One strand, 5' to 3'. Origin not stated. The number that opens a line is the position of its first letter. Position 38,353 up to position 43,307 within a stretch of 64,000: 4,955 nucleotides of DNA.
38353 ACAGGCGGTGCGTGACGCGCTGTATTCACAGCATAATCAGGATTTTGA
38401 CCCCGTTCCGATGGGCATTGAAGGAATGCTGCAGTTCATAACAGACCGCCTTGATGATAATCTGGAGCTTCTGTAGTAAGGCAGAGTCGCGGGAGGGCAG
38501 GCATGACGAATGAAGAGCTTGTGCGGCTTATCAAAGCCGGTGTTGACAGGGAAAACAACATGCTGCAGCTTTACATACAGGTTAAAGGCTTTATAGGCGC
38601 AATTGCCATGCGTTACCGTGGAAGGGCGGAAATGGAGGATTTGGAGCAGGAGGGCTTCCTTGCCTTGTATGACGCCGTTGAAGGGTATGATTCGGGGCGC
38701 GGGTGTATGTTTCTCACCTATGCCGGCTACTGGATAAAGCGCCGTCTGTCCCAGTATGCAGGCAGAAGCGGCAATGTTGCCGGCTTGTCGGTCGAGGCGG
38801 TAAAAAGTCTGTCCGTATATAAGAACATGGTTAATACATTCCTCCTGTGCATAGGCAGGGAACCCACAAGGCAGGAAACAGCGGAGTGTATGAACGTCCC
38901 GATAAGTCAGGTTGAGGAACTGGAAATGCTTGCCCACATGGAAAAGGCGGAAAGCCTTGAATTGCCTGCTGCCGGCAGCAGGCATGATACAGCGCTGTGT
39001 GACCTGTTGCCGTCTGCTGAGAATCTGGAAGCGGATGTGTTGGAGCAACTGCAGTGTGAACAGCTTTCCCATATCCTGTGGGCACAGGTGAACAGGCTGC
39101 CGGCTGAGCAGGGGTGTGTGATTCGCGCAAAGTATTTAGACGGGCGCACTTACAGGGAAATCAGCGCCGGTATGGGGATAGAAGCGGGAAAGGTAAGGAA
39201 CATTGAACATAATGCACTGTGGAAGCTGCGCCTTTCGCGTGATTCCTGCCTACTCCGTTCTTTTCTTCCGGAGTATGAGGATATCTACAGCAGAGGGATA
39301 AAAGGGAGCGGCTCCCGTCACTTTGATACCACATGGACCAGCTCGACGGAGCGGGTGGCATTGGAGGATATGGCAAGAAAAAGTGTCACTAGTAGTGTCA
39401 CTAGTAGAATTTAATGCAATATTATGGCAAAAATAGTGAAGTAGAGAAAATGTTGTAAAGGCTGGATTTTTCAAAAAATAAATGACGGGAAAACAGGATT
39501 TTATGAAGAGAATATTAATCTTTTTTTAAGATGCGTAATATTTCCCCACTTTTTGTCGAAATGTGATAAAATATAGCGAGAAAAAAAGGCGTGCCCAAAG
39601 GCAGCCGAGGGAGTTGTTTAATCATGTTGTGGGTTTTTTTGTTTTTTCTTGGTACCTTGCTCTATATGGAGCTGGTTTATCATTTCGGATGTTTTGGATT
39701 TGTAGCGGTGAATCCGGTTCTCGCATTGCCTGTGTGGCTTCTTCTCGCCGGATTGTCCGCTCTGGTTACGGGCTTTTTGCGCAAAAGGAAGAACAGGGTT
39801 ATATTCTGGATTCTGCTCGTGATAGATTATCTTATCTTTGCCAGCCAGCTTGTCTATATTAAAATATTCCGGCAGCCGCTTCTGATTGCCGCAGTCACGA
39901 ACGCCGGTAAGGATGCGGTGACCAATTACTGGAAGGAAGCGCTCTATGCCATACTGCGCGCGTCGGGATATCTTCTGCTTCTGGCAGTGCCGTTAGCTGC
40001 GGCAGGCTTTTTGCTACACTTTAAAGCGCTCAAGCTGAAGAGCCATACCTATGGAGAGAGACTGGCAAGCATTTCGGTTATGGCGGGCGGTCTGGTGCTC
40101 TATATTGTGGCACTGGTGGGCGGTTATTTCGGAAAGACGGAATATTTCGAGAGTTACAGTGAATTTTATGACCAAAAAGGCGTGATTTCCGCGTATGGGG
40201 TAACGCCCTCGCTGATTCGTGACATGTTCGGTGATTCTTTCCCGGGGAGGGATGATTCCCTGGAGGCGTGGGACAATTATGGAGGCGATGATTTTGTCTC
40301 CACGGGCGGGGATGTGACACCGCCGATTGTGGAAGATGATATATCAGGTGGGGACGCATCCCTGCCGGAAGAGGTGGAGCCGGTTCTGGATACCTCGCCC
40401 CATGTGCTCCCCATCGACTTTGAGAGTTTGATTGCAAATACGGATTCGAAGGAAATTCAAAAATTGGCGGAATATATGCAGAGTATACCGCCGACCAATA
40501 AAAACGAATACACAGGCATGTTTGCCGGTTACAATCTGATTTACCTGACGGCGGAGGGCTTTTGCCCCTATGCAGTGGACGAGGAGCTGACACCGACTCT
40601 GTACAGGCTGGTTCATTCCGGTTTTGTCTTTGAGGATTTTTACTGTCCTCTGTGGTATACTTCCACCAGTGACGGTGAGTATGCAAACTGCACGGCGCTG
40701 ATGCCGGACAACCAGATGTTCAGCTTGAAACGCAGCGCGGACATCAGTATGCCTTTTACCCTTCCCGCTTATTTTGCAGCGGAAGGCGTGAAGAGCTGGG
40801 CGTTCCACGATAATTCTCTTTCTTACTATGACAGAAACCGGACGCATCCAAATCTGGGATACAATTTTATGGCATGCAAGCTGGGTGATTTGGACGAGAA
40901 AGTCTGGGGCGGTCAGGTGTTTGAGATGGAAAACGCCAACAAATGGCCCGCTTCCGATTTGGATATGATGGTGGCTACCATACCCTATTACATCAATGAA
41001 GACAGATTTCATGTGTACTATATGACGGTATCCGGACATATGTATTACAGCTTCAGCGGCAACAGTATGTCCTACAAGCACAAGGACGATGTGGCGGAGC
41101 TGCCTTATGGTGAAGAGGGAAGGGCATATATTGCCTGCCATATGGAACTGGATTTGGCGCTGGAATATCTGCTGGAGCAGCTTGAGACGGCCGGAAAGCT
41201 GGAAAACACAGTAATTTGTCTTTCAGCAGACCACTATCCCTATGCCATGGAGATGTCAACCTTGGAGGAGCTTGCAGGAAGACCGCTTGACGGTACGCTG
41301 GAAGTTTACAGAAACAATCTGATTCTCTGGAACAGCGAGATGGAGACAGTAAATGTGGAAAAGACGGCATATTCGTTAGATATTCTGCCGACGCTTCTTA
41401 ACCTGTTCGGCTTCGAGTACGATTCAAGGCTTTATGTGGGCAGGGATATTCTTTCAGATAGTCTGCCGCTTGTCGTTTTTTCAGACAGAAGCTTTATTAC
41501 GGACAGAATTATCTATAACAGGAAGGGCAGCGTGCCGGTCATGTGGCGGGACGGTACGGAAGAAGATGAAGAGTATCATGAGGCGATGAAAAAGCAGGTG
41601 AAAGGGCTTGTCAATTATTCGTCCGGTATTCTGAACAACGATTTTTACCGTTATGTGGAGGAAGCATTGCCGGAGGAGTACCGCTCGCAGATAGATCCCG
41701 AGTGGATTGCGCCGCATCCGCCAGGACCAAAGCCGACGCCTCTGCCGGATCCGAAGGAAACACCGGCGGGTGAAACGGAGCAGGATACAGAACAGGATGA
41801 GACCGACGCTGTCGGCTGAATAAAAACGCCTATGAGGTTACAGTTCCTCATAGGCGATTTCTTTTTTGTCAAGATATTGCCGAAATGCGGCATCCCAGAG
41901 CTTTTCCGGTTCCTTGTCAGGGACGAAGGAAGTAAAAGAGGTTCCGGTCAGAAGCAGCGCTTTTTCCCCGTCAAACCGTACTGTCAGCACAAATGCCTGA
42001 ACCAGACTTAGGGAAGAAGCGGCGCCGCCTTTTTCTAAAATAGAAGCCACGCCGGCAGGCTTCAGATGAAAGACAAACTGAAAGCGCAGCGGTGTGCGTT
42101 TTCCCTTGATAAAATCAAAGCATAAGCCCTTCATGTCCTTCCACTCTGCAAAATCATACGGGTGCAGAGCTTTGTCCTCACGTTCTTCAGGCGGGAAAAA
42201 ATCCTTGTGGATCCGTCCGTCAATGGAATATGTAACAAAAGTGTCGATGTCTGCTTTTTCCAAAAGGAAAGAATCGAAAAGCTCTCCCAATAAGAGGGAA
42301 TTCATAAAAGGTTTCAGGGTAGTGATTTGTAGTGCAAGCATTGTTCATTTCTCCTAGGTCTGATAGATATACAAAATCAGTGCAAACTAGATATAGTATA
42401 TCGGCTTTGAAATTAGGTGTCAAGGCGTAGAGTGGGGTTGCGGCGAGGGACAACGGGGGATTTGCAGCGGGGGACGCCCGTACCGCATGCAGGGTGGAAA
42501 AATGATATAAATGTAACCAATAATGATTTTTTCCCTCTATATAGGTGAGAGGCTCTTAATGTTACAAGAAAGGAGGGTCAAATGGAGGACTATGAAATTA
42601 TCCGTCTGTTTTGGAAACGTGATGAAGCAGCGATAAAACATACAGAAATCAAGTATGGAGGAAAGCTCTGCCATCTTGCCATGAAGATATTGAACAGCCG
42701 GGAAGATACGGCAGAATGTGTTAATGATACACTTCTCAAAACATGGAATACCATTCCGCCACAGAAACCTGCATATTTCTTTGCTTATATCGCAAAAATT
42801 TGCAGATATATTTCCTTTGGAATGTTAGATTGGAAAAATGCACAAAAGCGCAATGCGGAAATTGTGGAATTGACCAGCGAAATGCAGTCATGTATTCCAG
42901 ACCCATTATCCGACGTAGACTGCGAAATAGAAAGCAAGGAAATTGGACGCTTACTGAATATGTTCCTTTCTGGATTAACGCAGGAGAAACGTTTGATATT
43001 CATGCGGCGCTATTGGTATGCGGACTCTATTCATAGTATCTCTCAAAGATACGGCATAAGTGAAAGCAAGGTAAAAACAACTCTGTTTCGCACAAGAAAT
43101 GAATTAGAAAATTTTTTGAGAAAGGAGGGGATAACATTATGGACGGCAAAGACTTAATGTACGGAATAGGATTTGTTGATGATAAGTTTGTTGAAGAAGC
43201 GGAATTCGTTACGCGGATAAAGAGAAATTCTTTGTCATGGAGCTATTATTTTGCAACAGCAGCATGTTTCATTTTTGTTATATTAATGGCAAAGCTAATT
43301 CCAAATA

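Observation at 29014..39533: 10.5 kb integrated element with the gene content of a phage satellite (PICI-like) rather than a prophage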

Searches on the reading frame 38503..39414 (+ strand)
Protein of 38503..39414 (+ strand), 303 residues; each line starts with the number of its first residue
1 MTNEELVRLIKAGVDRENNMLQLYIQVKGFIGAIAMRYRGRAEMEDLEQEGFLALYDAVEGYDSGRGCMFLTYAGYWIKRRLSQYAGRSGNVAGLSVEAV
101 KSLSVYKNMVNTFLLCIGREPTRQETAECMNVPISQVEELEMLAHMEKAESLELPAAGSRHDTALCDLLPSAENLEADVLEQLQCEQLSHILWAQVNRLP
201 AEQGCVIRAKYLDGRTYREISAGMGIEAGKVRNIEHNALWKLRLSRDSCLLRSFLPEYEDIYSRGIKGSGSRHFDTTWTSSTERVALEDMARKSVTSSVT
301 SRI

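Call 8: search_protein_families(library=pfam, max_evalue=0.01, proteins=[window:38503-39414:+])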
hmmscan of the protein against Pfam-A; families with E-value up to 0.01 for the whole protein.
window:38503-39414:+ (303 aa): 4 families
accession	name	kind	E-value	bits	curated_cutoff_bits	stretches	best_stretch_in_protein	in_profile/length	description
PF04542.20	Sigma70_r2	-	3.7e-12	46.3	24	1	24-85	2-64/71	Sigma-70 region 2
PF04545.22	Sigma70_r4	-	5.9e-11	42.2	24.1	1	198-243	4-49/50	Sigma-70, region 4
PF08281.18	Sigma70_r4_2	-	3.2e-07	30.3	25.7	1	191-242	3-54/54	Sigma-70, region 4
PF04539.22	Sigma70_r3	-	0.00016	22.2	25.3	1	117-172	17-69/78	Sigma-70 region 3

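Call 9: search_protein_families(library=phrogs, max_evalue=0.001, proteins=[window:38503-39414:+])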
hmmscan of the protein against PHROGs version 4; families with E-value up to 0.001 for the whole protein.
window:38503-39414:+ (303 aa): 2 families
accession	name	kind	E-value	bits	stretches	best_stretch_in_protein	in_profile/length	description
phrog_351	-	transcription regulation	1.1e-34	121.3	1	2-256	489-737/928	RNA polymerase sigma factor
phrog_1740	-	transcription regulation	3.5e-08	33.4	1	186-243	156-213/567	RNA polymerase sigma factor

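Call 14: search_dna_similar(query=window:38503-39414:+, collection=phages, mode=protein, max_rows=15)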
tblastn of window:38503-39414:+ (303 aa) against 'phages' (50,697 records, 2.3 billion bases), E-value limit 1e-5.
Records with a match: 38; places in all: 39; records where one place covers at least 80% of the query: 0.
Best place of each record, by identity: <60% 38.
By first word of the organism name: Bacteriophage 14; Salmonella 5; Klebsiella 5; Synechococcus 4; Enterococcus 2; Acinetobacter 2; Staphylococcus 1; Microcystis 1; Salicola 1; Xanthomonas 1; and 2 more.
By host as written in the record: - 17; Klebsiella pneumoniae ST147-VIM1 2; Klebsiella pneumoniae ST13-OXA48 2; Synechococcus sp. CB0202 2; Synechococcus sp. CB0201 2; Salmonella enterica subsp. enterica serovar Typhi 2; Enterococcus faecalis 1; Staphylococcus aureus 1; and 9 more.
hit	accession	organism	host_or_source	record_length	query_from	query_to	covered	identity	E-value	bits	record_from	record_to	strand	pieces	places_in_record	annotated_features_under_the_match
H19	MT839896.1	Bacteriophage sp.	human fecal samples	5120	30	241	70%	32.3%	4e-15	81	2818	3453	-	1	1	record has no annotation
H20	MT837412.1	Bacteriophage sp.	human fecal samples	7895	30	241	70%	32.1%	3e-15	82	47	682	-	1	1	record has no annotation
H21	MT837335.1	Bacteriophage sp.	human fecal samples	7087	30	241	70%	32.1%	8e-14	77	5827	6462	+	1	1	record has no annotation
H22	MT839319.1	Bacteriophage sp.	human fecal samples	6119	30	241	70%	31.8%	2e-15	82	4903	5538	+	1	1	record has no annotation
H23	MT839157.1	Bacteriophage sp.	human fecal samples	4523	30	241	70%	31.8%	1e-13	77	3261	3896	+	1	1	record has no annotation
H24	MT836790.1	Bacteriophage sp.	human fecal samples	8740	30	241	70%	31.4%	6e-15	81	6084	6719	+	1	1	record has no annotation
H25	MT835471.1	Bacteriophage sp.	human fecal samples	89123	30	241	70%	31.3%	6e-15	81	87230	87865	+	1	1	record has no annotation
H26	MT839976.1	Bacteriophage sp.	human fecal samples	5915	30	241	70%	30.6%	1e-14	80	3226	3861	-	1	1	record has no annotation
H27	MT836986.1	Bacteriophage sp.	human fecal samples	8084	30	241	70%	30.4%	8e-15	81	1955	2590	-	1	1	record has no annotation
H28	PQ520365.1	Enterococcus phage IME_EF3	-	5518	30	241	70%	30.1%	1e-15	83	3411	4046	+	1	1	record has no annotation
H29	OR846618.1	Enterococcus phage Efs 1-1-1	Enterococcus faecalis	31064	30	241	70%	30.1%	1e-15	83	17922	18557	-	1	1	record has no annotation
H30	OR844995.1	Staphylococcus phage SA 1306 Kay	Staphylococcus aureus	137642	30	241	70%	29.7%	1e-15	83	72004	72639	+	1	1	record has no annotation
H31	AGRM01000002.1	Salmonella enterica subsp. houtenae str. ATCC BAA-1581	Homo sapiens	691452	30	239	69%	29.5%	1e-11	71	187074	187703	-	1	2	RNA polymerase sigma factor RpoS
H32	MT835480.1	Bacteriophage sp.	human fecal samples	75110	18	240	74%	27.4%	8e-9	62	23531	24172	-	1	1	record has no annotation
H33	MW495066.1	Microcystis phage MaAM05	Microcystis sp. SG03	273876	30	241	70%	28.8%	4e-13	76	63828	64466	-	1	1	rpoD: RNA polymerase sigma factor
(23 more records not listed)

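Call 52: search_protein_families(library=ncbifam, max_evalue=0.001, proteins=[window:38503-39414:+])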
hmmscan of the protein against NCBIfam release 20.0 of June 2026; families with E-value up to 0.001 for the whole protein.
window:38503-39414:+ (303 aa): 60 families (the best 25 are shown)
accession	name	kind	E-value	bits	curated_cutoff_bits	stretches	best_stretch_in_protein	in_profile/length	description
TIGR02997.1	Sig70-cyanoRpoD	subfamily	1.9e-26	93.1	384.5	1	3-243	62-298/298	RNA polymerase sigma factor, RpoD/SigA family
NF005920.0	PRK07921.1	subfamily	3.6e-22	78.8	464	1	5-253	80-325/328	RNA polymerase sigma factor SigB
TIGR02393.1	RpoD_Cterm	equivalog_domain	1.5e-21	77.1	354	1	33-255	15-237/238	RNA polymerase sigma factor RpoD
NF005785.0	PRK07598.1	equivalog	2.6e-21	75.9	554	1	1-255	161-411/415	RNA polymerase sigma factor SigC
TIGR02394.1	rpoS_proteo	equivalog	6.3e-21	75.1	378.7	1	31-243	59-271/285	RNA polymerase sigma factor RpoS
NF005643.0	PRK07406.1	equivalog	8.1e-21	74.5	500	1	31-254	173-395/397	RNA polymerase sigma factor RpoD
NF006666.0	PRK09210.1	equivalog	9.8e-21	74.5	572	1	31-255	145-369/370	RNA polymerase sigma factor RpoD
TIGR02937.1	sigma70-ECF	superfamily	1.7e-20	73.3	42.9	1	23-243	6-162/165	sigma-70 family RNA polymerase sigma factor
TIGR02479.1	FliA_WhiG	subfamily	8.1e-20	71.5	189.6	1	26-243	8-220/224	FliA/WhiG family RNA polymerase sigma factor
NF004207.0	PRK05657.1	equivalog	3.1e-19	69.5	394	1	33-243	104-314/329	RNA polymerase sigma factor RpoS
NF041931.2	MzaA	equivalog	4.1e-17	62.3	800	1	33-257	490-716/726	MZA anti-phage system associated sigma-70 family RNA polymerase sigma factor MzaA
NF004615.0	PRK05949.1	subfamily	9.8e-17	60.8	530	1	3-246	79-318/327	RNA polymerase sigma factor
NF004560.0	PRK05901.1-1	equivalog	1.2e-16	60.9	711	1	30-255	290-515/516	RNA polymerase sigma factor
NF005693.0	PRK07500.1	equivalog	3.5e-16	59.2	315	1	31-245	53-276/289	RNA polymerase factor sigma-32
TIGR02980.1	SigBFG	subfamily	2.2e-15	57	234.35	1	26-243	11-223/227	SigB/SigF/SigG family RNA polymerase sigma factor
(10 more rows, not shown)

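Call 80: search_protein_families(library=padloc, max_evalue=0.001, proteins=[window:38503-39414:+])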
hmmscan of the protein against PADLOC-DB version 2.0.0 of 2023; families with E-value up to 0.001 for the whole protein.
window:38503-39414:+ (303 aa): 1 family
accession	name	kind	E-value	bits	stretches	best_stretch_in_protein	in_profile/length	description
PDLC02203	MzaA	-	4.9e-15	52.8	1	31-261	442-674/683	-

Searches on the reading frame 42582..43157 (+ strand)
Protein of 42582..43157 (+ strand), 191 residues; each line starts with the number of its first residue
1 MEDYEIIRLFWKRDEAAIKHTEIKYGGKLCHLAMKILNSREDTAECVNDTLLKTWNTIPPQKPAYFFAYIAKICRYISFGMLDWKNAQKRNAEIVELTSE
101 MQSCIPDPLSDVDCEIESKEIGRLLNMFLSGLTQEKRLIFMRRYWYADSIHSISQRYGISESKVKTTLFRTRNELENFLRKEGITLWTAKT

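Call 26: search_protein_families(library=pfam, max_evalue=0.001, proteins=[window:42582-43157:+])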
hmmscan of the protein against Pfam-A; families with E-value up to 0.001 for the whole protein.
window:42582-43157:+ (191 aa): 3 families
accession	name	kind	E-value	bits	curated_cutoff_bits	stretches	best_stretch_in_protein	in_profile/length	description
PF04545.22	Sigma70_r4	-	2.1e-06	27.6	24.1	1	129-175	2-48/50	Sigma-70, region 4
PF08281.18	Sigma70_r4_2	-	2.3e-05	24.4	25.7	1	127-175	6-54/54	Sigma-70, region 4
PF04542.20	Sigma70_r2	-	0.00077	19.7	24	0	25-75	5-58/71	Sigma-70 region 2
